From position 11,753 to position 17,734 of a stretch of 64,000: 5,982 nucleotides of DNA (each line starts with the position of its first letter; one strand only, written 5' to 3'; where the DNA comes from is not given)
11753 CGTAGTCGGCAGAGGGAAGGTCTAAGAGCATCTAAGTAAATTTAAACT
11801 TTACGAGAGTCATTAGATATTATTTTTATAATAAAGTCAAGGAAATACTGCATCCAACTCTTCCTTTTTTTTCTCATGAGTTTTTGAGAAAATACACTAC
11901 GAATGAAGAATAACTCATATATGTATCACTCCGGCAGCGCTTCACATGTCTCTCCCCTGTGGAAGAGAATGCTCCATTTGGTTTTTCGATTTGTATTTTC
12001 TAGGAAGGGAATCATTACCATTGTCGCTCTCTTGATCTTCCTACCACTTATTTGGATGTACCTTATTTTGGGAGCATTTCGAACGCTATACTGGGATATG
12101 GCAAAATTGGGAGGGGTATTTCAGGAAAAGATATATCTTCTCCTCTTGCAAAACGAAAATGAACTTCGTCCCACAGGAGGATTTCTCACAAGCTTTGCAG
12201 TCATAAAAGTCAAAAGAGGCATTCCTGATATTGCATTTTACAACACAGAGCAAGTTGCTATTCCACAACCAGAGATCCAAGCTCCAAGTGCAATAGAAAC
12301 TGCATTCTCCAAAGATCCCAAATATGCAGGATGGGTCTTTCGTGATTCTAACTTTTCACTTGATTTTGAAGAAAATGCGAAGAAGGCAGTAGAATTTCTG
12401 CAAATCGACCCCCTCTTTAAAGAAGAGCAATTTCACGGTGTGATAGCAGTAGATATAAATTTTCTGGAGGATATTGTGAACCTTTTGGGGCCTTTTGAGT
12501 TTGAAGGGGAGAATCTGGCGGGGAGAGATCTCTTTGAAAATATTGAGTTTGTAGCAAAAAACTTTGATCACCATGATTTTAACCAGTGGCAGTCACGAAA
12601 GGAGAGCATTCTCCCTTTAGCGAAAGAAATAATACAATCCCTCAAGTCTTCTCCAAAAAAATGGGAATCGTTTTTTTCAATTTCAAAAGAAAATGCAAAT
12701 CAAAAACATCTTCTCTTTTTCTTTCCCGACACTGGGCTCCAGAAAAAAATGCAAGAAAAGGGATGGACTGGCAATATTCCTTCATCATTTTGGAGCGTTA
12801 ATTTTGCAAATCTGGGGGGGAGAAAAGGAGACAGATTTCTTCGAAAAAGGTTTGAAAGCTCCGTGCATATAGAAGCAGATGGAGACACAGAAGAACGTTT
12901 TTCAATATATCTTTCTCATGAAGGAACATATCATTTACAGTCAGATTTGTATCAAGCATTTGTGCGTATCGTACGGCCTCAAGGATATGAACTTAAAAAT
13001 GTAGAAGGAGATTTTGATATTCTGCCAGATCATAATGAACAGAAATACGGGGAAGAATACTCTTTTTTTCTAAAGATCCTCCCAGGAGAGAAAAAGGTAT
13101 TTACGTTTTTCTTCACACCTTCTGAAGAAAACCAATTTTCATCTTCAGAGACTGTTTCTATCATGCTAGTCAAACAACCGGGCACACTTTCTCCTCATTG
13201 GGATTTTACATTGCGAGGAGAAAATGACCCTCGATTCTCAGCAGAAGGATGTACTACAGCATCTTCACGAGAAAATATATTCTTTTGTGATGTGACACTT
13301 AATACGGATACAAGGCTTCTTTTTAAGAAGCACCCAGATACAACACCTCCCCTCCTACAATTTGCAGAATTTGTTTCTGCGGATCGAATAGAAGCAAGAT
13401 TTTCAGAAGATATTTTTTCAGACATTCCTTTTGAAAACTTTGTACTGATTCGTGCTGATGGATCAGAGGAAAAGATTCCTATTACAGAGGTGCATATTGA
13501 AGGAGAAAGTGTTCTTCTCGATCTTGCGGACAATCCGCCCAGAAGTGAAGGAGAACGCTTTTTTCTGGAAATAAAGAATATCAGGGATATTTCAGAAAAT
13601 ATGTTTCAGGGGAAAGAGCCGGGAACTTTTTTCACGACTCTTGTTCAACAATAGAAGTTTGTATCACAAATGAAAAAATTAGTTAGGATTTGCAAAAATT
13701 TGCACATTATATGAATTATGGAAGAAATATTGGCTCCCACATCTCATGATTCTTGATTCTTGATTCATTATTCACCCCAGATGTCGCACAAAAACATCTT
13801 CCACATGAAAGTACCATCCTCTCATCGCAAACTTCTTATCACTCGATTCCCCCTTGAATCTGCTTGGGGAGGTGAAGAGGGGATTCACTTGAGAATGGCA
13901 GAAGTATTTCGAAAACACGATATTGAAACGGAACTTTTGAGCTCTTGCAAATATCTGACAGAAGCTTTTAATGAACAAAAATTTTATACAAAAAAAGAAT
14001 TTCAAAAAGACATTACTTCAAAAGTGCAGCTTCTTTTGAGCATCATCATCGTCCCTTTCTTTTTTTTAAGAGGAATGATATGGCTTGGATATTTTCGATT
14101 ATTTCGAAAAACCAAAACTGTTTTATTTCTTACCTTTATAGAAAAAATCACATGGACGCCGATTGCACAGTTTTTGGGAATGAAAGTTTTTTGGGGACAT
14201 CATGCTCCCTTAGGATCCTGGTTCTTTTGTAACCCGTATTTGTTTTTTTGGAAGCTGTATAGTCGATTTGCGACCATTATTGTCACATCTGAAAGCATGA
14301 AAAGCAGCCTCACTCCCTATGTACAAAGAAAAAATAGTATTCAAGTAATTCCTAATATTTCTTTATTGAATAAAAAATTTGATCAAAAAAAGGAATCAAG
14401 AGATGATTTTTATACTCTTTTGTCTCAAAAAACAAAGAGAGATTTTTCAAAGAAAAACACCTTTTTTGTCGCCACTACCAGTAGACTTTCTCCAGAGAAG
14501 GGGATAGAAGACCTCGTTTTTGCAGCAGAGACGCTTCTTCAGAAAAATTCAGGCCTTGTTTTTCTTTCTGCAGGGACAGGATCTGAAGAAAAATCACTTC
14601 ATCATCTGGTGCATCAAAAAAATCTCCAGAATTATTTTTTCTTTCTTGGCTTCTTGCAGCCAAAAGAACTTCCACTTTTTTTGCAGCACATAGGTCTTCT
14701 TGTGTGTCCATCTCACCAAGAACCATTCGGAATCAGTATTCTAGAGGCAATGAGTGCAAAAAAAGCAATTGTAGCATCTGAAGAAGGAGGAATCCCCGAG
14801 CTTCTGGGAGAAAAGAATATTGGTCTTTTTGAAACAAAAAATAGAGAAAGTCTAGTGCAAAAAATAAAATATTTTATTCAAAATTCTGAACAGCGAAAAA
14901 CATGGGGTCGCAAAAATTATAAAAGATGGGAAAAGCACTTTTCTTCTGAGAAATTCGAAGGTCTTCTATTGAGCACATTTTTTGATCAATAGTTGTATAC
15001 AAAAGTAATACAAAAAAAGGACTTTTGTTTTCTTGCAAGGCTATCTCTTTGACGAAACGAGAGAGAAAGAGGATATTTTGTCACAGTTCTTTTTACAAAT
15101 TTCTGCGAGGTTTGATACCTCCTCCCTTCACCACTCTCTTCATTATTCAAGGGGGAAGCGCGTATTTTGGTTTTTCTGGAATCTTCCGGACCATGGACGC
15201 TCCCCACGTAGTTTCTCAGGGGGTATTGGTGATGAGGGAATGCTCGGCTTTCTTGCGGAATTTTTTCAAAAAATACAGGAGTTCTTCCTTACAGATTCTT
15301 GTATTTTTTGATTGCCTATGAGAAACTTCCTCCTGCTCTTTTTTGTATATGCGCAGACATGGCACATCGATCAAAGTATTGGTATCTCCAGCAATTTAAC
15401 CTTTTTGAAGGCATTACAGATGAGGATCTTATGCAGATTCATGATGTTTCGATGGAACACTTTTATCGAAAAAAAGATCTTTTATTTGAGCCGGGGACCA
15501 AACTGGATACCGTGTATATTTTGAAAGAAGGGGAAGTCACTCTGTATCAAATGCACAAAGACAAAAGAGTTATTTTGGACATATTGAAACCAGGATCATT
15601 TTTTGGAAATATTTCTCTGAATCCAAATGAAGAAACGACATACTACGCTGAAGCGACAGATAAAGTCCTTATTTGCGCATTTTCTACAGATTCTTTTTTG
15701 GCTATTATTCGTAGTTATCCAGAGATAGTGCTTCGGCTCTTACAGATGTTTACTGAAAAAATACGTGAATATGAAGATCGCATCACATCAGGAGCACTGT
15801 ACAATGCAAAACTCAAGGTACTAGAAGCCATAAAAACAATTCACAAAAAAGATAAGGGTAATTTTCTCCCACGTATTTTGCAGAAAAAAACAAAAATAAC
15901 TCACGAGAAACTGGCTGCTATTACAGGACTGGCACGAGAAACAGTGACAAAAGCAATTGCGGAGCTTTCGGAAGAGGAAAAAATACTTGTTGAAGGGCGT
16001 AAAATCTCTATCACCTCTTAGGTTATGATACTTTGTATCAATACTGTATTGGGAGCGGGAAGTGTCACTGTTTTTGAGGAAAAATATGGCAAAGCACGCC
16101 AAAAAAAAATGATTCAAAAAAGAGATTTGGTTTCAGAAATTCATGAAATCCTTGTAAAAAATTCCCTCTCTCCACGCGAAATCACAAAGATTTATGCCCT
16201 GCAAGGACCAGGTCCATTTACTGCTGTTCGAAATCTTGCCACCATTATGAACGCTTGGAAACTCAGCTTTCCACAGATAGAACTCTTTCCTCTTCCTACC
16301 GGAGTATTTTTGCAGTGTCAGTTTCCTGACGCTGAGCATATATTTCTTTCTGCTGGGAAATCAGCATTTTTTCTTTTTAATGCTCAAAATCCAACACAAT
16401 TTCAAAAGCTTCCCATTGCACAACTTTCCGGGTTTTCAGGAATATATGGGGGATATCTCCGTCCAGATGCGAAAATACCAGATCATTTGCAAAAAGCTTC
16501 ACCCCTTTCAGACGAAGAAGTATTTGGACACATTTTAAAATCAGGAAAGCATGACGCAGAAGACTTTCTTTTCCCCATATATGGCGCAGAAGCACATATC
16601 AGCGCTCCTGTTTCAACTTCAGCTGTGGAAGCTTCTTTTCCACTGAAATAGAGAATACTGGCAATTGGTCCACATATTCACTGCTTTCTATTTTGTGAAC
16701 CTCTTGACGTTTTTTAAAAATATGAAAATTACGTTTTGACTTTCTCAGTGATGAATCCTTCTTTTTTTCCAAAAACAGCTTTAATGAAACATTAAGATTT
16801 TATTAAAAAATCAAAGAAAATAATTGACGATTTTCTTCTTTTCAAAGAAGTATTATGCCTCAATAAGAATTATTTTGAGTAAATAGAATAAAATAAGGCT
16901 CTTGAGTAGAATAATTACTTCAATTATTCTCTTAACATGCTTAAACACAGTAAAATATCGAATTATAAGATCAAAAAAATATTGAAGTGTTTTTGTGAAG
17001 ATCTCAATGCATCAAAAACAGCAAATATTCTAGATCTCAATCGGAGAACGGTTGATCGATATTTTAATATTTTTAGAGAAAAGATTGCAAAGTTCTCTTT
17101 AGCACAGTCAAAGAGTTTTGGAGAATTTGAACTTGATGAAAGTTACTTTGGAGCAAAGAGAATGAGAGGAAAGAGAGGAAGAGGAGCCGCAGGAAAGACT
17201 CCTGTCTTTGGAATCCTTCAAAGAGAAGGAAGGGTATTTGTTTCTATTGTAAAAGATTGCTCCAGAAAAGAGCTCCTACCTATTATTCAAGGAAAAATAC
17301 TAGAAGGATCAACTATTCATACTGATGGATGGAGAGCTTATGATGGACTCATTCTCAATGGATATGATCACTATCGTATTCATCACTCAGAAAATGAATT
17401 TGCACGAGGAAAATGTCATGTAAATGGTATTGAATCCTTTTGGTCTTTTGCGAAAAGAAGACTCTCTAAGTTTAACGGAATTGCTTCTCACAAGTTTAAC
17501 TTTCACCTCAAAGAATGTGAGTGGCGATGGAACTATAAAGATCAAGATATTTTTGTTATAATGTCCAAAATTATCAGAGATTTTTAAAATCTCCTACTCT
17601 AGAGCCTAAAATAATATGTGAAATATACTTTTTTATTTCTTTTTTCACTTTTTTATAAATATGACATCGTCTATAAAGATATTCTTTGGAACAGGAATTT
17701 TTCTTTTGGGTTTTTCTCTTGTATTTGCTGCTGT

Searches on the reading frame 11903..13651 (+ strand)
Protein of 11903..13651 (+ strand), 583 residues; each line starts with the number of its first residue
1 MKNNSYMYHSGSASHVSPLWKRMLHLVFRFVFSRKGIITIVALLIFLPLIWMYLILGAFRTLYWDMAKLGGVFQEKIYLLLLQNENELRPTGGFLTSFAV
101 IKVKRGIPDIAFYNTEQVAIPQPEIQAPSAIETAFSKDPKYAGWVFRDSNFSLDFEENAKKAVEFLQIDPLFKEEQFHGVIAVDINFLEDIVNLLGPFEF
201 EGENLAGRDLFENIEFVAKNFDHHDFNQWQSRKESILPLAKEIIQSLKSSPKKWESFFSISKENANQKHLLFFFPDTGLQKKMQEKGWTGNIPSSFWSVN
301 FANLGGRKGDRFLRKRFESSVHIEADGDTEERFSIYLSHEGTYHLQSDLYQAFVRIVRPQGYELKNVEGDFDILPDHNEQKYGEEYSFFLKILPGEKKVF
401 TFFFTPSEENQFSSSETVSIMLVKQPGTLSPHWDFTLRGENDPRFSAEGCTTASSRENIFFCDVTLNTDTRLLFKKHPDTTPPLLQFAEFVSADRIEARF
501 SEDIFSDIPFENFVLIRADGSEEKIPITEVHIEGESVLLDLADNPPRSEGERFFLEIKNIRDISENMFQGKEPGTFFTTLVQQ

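Call 11: search_protein_families(library=pfam, proteins=[window:11903-13651:+], max_evalue=0.001)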
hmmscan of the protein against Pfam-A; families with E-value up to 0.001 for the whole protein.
window:11903-13651:+ (583 aa): 1 family
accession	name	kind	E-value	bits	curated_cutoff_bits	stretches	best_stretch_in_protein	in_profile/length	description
PF13196.11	DUF4012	-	1.1e-18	68.6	28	1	75-212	3-137/144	Protein of unknown function (DUF4012)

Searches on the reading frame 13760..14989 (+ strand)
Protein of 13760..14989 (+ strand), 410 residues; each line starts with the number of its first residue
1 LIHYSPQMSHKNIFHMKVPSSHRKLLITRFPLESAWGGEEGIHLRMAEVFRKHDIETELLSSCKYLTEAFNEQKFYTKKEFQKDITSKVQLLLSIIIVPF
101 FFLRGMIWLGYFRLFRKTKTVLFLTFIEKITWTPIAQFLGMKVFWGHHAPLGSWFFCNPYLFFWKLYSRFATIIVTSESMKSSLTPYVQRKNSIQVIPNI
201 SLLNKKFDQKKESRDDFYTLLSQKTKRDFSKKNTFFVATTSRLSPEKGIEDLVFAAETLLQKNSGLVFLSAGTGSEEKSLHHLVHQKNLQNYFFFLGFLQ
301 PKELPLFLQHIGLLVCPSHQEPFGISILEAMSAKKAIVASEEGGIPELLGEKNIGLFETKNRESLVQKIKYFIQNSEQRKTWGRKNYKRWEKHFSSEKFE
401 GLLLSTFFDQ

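Call 11: search_protein_families(library=pfam, proteins=[window:13760-14989:+], max_evalue=0.001)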
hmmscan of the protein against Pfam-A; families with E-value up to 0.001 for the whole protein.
window:13760-14989:+ (410 aa): 4 families
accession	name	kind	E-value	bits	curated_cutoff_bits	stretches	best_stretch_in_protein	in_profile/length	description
PF00534.26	Glycos_transf_1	-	6.2e-35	120.7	26.4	1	230-389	11-172/172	Glycosyl transferases group 1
PF13692.12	Glyco_trans_1_4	-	1.8e-23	83.8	27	1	237-375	4-142/142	Glycosyl transferases group 1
PF13524.12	Glyco_trans_1_2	-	2.4e-05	24.8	25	1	308-397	44-136/144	Glycosyl transferase-like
PF20706.3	GT4-conflict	-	0.00021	20.8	26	1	308-385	279-350/385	Family 4 Glycosyltransferase in conflict systems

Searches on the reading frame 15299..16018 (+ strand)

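Call 11: search_protein_families(library=pfam, proteins=[window:15299-16018:+], max_evalue=0.001)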
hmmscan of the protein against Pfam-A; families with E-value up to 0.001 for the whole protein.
window:15299-16018:+ (240 aa): 2 families
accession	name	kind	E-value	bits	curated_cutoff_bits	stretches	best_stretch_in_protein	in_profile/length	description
PF00027.35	cNMP_binding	-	2.9e-17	62.8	27.5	1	54-140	2-89/89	Cyclic nucleotide-binding domain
PF13545.12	HTH_Crp_2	-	5e-07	30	27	1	198-239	21-62/70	Crp-like helix-turn-helix domain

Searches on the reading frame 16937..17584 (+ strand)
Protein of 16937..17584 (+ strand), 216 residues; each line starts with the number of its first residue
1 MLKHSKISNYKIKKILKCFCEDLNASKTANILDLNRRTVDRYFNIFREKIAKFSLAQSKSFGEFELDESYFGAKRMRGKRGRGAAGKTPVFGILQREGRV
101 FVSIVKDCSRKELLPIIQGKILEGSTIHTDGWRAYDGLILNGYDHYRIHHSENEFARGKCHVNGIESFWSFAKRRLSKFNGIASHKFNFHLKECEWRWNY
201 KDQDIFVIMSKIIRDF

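Call 11: search_protein_families(library=pfam, proteins=[window:16937-17584:+], max_evalue=0.001)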
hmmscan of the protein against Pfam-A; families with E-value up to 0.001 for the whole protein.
window:16937-17584:+ (216 aa): 1 family
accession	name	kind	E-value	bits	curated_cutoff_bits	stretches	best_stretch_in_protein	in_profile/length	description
PF12762.13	DDE_Tnp_IS1595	-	5.3e-33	114.6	27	1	62-199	4-153/153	ISXO2-like transposase domain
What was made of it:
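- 16937..17587 (+): IS1595-family transposase ORF (216 aa) at the upstream edge of the locus. Pfam DDE_Tnp_IS1595, E 5.3e-33 (call 11).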
